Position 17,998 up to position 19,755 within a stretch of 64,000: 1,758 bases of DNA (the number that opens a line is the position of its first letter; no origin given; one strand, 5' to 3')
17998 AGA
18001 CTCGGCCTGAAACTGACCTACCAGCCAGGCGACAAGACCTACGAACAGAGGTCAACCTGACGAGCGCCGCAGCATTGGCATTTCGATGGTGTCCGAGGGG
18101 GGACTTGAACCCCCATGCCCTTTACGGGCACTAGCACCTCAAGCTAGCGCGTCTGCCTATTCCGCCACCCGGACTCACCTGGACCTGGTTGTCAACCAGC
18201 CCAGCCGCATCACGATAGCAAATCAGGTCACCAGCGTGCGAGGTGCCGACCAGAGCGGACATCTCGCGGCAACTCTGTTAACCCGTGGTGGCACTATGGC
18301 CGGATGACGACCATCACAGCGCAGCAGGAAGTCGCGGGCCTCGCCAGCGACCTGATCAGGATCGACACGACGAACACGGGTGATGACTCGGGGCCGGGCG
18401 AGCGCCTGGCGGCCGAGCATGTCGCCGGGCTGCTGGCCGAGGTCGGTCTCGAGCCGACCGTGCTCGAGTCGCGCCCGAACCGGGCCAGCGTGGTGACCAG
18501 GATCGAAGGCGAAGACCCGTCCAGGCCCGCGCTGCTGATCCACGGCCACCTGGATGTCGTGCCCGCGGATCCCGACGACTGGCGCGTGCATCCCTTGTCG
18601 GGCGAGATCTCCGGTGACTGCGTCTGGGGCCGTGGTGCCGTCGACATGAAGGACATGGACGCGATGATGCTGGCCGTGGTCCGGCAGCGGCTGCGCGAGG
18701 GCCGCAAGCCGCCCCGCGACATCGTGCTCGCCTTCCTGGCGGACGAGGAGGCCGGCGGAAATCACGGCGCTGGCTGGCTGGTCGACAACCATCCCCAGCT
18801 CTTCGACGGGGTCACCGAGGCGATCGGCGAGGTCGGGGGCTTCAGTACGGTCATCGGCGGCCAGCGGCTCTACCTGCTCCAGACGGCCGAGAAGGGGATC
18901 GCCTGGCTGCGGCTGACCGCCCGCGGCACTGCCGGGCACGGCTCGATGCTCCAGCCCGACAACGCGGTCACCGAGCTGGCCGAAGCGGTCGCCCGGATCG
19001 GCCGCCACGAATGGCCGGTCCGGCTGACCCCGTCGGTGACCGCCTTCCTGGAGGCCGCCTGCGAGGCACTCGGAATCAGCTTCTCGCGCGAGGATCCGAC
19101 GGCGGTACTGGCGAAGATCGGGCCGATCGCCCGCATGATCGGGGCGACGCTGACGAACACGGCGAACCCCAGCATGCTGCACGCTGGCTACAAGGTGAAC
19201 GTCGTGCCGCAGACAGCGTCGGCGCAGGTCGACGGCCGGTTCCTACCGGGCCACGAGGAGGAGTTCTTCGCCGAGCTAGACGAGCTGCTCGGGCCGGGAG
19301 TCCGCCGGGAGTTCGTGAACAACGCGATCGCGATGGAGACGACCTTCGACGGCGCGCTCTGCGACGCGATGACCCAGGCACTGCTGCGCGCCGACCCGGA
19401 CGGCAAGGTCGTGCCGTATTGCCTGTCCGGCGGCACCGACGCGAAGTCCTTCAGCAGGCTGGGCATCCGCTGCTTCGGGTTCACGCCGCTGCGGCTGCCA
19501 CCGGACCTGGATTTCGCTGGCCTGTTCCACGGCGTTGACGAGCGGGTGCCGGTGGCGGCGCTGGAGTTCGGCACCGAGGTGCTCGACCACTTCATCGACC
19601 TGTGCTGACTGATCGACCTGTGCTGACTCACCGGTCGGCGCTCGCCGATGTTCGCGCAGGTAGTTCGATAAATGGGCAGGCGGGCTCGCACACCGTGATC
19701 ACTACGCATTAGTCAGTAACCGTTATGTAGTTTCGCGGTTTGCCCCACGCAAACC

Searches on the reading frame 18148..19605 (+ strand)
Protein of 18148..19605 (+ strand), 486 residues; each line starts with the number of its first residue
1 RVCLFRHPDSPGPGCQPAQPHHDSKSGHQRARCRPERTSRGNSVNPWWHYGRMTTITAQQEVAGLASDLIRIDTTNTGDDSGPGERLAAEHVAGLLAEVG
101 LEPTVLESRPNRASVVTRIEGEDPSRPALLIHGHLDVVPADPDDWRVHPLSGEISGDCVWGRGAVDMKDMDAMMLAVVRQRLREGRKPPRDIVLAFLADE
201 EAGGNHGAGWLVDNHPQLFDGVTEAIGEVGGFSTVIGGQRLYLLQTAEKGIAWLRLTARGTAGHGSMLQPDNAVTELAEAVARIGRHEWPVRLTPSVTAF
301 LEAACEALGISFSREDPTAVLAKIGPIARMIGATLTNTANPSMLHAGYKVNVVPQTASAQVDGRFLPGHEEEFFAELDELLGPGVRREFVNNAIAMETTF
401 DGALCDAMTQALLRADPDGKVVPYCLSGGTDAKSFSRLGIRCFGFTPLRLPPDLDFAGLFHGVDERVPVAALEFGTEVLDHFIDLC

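Call 60: search_protein_families(library=pfam, proteins=[window:18148-19605:+], max_evalue=0.0001)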
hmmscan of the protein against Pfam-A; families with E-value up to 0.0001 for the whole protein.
window:18148-19605:+ (486 aa): 3 families
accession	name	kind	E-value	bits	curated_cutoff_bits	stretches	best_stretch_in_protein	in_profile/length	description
PF01546.33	Peptidase_M20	-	9.9e-29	101.1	24.6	1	130-483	1-204/206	Peptidase family M20/M25/M40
PF07687.19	M20_dimer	-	9.4e-14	51.7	21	1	246-375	1-93/107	Peptidase dimerisation domain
PF04389.22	Peptidase_M28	-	9.9e-08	32.4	21.3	1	115-215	2-80/193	Peptidase family M28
